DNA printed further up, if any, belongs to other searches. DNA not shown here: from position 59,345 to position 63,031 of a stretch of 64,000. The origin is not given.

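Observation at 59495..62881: Giant fusion of a cysteine-desulfurase-like PLP region with a PAPS-reductase-like (CysH/DndC-type) domain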

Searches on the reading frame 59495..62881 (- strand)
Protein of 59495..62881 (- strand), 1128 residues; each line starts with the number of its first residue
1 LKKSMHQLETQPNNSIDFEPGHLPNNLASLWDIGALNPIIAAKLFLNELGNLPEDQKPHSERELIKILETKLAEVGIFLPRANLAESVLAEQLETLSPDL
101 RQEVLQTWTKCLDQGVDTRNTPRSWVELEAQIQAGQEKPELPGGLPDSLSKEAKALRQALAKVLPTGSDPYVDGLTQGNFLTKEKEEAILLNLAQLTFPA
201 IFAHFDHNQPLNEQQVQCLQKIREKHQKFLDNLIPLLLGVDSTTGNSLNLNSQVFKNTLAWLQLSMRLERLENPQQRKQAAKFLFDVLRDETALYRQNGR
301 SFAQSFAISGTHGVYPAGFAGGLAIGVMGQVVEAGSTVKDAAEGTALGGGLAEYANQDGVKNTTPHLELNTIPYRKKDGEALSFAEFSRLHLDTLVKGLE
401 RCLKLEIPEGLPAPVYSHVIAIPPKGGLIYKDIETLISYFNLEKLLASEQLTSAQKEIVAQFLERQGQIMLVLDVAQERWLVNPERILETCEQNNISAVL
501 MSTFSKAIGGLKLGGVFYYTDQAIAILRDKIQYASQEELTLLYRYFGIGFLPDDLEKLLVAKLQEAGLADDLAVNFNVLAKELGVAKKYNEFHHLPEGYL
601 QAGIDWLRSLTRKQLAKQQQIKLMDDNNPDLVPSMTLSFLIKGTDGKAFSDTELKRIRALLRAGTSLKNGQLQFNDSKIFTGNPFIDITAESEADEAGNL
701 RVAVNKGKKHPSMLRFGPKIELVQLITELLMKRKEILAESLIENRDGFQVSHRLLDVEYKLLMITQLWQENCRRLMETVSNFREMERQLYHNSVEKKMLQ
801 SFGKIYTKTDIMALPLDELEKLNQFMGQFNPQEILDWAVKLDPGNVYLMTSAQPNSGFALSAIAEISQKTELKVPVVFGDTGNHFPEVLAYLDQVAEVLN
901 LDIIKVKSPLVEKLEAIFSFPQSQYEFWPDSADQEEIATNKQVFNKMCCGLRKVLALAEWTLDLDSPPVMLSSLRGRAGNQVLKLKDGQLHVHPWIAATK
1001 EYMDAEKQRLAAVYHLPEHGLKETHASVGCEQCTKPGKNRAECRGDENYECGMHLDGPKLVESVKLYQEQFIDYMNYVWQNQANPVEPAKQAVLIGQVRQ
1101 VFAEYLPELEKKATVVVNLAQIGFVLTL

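Call 3: search_protein_families(library=pfam, proteins=[window:59495-62881:-], max_evalue=1)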
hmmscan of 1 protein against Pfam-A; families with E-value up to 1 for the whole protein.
window:59495-62881:- (1128 aa): 2 families
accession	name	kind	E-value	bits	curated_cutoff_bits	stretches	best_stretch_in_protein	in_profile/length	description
PF01507.26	PAPS_reduct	-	2.9e-07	31.1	22.5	1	864-1035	16-174/175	Phosphoadenosine phosphosulfate reductase domain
PF14377.11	UBM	-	0.046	13.6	23.3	1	93-108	14-29/35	Ubiquitin binding region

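Call 4: search_protein_families(library=ncbifam, proteins=[window:59495-62881:-], max_evalue=1)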
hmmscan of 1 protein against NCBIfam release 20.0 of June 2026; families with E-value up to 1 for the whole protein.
window:59495-62881:- (1128 aa): 6 families
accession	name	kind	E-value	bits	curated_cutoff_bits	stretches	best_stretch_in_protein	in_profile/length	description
NF002537.0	PRK02090.1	equivalog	1.8e-18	67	154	1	817-1056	14-240/244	phosphoadenylyl-sulfate reductase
TIGR02057.1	PAPS_reductase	equivalog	2.8e-09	37.2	254.2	1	819-1054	1-224/224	phosphoadenosine phosphosulfate reductase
TIGR02055.1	APS_reductase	subfamily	7.6e-08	32.4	235.3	1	863-1044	9-178/194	adenylylsulfate reductase, thioredoxin dependent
TIGR00434.1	cysH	subfamily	1.3e-07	31.8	165.1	1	831-1054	1-213/214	phosophoadenylyl-sulfate reductase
NF006351.0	PRK08576.1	equivalog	0.037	12.6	290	1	867-910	254-299/436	hypothetical protein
NF002156.0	PRK00984.2-1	equivalog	0.089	11.8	583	0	155-232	253-329/389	tRNA pseudouridine(13) synthase TruD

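Call 5: search_solved_structures(query=window:59495-62881:-, max_evalue=1, show_alignments=3)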
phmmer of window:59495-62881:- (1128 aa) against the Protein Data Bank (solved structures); distinct sequences matched with E-value up to 1: 9.
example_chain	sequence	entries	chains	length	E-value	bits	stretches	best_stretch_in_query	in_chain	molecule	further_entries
6vpu_A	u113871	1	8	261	0.00037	21.5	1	819-1055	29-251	Phosphoadenosine phosphosulfate reductase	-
7rge_A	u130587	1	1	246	0.0007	20.6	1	814-901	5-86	3'-phosphoadenylylsulfate reductase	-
7lhr_A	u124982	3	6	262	0.014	16.3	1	857-908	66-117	Phosphoadenosine phosphosulfate reductase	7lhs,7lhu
2o8v_A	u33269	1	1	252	0.047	14.5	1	823-903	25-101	Phosphoadenosine phosphosulfate reductase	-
1sur_A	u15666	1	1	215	0.054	14.3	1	823-903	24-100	PAPS REDUCTASE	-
2goy_A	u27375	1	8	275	0.08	13.7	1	826-1054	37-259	adenosine phosphosulfate reductase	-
9pwb_S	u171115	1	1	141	0.32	11.8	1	769-815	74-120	AP-2 complex subunit sigma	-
2jkr_I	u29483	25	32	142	0.32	11.7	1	769-815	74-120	AP-2 COMPLEX SUBUNIT SIGMA-1 | AP-2 COMPLEX SUBUNIT SIGMA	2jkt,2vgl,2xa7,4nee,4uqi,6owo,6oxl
6uri_S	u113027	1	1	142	0.32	11.7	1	769-815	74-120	AP-2 complex subunit sigma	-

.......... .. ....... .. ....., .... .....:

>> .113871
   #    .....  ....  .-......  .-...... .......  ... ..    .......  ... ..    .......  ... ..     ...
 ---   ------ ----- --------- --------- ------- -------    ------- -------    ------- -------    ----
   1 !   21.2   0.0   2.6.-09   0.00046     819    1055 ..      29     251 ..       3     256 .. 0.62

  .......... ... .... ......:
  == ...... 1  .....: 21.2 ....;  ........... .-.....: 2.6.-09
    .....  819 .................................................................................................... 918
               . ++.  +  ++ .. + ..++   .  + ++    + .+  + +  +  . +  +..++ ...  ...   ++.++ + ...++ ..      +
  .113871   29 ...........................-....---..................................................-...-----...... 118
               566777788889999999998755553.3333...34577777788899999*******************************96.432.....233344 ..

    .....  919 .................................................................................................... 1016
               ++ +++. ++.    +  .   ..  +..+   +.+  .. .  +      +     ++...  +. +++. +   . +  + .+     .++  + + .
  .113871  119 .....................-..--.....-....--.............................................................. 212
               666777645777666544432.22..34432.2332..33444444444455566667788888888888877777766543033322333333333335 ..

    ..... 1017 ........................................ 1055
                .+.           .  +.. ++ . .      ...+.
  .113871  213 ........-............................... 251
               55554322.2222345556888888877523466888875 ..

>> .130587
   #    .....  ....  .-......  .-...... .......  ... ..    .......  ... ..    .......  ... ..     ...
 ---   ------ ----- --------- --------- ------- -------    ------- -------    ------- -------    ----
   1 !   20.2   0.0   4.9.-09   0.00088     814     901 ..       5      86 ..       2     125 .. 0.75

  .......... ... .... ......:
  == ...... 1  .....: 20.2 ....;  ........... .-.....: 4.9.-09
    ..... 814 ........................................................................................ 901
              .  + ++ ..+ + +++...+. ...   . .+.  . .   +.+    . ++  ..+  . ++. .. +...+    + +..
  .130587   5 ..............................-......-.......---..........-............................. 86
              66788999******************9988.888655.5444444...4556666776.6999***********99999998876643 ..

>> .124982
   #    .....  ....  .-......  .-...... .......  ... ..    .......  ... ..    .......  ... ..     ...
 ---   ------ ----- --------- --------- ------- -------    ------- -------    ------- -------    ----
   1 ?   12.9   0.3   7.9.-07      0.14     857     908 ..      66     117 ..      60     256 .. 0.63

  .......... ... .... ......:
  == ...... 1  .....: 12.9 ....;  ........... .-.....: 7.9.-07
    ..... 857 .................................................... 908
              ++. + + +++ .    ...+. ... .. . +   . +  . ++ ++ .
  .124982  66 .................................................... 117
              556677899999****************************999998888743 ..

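Call 6: find_homologous_proteins(query=window:59495-62881:-, max_evalue=0.001)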
Query window:59495-62881:- (1128 aa): 1 proteins with E <= 0.001 among 8000 candidates.
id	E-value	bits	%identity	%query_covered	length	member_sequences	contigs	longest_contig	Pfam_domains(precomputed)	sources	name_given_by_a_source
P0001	0.0e+0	2539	100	100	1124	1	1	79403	PF01507.26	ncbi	-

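Call 7: search_protein_families(library=padloc, proteins=[window:59495-62881:-], max_evalue=1)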
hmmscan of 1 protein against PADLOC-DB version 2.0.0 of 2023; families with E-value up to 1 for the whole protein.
window:59495-62881:- (1128 aa): 1 family
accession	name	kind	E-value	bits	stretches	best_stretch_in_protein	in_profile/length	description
PDLC02782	SspD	-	0.0028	15.4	1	867-908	21-62/277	SspD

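Call 8: search_protein_families(library=phrogs, proteins=[window:59495-62881:-], max_evalue=1)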
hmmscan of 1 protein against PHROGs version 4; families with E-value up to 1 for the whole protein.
window:59495-62881:- (1128 aa): 3 families
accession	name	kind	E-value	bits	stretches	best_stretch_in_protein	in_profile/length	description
phrog_424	-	moron, auxiliary metabolic gene and host takeover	0.011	15.8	1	840-910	157-228/460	phosphoadenosine phosphosulfate reductase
phrog_12569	-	unknown function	0.24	12.5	0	805-842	46-83/88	-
phrog_19575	-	unknown function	0.38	11.6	1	566-604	73-109/199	-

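Call 10: find_encoding_contigs(protein=P0001, flank=10000, max_places=6)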
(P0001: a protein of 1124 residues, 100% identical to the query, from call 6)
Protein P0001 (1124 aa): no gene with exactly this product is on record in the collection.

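Call 11: list_cluster_members(proteins=[P0001])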
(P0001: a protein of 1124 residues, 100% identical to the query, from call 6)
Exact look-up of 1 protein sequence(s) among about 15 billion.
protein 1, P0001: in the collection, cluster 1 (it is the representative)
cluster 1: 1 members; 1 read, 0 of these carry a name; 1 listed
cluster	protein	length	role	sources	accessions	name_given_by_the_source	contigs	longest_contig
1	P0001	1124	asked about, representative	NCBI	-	-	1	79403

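Call 14: find_related_loci(query=window:59495-62881:-, collection=genome_contigs, flank=10000)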
Query window:59495-62881:- (1128 aa) in genome_contigs; peptide patterns used: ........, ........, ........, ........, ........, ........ (x = any residue, [..] = any of these).
20 stretches matched a pattern, but none encodes a relative of the query by tblastn (E <= 1e-3).

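Call 30: search_protein_representatives(protein=window:59495-62881:-)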
Query: 1128 residues. Proteins with E-value up to 0.001 (for the whole library): 119; up to 1e-10: 8; up to 1e-30: 7. The best 119 are listed.
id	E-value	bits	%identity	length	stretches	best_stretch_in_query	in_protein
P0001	0.0e+00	2539.4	100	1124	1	5-1128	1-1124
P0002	2.9e-193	660.9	53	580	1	223-795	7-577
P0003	2.8e-128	445.7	41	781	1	109-798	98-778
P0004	1.8e-118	413.2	56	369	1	788-1126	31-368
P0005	7.2e-39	149.7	31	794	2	221-570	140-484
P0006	5.8e-38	146.7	29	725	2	241-730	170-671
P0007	1.3e-32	128.9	31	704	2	415-743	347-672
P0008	6.4e-14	67.1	32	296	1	822-1062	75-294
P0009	4.1e-10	54.5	34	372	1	821-1058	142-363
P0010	4.6e-10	54.3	36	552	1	813-1055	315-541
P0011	3.5e-09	51.4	33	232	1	816-1054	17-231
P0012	1.1e-08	49.7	38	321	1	841-1056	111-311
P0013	1.1e-08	49.7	33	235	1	809-1056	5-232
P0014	1.8e-08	49.1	36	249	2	817-921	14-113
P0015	3.1e-08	48.3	30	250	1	814-1057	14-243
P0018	1.1e-07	46.5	31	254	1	822-1056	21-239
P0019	1.3e-07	46.2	32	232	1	816-1056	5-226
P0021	3.5e-07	44.8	32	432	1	816-1057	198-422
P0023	8.9e-07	43.4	34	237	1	841-1056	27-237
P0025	1.5e-06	42.7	37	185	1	873-1056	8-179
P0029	2.7e-06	41.8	33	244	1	833-1056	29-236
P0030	4.0e-06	41.3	35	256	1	869-1056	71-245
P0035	5.8e-06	40.7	26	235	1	816-1056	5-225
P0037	7.6e-06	40.3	36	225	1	865-1056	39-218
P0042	1.4e-05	39.5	30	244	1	834-1056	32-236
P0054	5.9e-05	37.4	32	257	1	867-1056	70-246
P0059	7.1e-05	37.1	33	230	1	864-1056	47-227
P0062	7.6e-05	37.0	34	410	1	858-1063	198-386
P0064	8.0e-05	37.0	30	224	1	838-1056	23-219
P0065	8.4e-05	36.9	36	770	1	818-1054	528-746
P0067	1.1e-04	36.6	30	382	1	817-1055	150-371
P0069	1.4e-04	36.1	31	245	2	984-1056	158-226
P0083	3.1e-04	35.0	28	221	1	852-1056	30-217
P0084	3.3e-04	34.9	32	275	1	829-1056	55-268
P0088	4.2e-04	34.6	31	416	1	819-1056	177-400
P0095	5.2e-04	34.3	29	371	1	830-1056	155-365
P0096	5.2e-04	34.3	31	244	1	832-1056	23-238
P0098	5.5e-04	34.2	29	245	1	814-1056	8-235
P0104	6.6e-04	33.9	31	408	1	847-1062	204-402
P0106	6.8e-04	33.9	34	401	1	821-1055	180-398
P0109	7.6e-04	33.7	31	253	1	820-1056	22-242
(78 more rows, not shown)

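Call 35: find_encoding_contigs(protein=P0002, flank=10000, max_places=6)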
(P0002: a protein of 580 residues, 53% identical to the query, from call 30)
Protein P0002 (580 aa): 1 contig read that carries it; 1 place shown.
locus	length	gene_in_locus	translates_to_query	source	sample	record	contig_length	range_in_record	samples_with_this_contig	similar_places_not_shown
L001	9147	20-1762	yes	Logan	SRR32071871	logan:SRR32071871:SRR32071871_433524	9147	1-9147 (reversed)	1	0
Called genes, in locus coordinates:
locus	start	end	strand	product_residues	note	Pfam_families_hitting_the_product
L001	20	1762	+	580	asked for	-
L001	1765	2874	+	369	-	PF01507:PAPS_reduct (weak)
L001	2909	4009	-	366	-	PF10672:Methyltrans_SAM (weak)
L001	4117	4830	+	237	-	PF02578:Cu-oxidase_4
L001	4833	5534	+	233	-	PF02390:Methyltransf_4, PF08242:Methyltransf_12 (weak), PF13649:Methyltransf_25 (weak), PF13847:Methyltransf_31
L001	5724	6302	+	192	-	PF12822:ECF_trnsprt (weak)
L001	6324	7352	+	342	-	PF01512:Complex1_51K, PF10589:NADH_4Fe-4S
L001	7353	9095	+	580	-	PF00111:Fer2, PF13510:Fer2_4, PF13183:Fer4_8 (faint), PF00037:Fer4 (faint), PF12838:Fer4_7 (weak), PF14697:Fer4_21 (weak), PF02906:Fe_hyd_lg_C, PF02256:Fe_hyd_SSU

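Call 51: search_protein_families(library=pfam, proteins=[L001:4117-4830:+], max_evalue=0.01)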
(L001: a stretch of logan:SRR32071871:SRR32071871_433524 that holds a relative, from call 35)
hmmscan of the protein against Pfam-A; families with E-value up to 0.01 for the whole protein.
L001:4117-4830:+ (237 aa): 1 family
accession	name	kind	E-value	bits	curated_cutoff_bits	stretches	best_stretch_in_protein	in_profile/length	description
PF02578.20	Cu-oxidase_4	-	1.2e-37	130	22.9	1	16-232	16-236/238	Multi-copper polyphenol oxidoreductase laccase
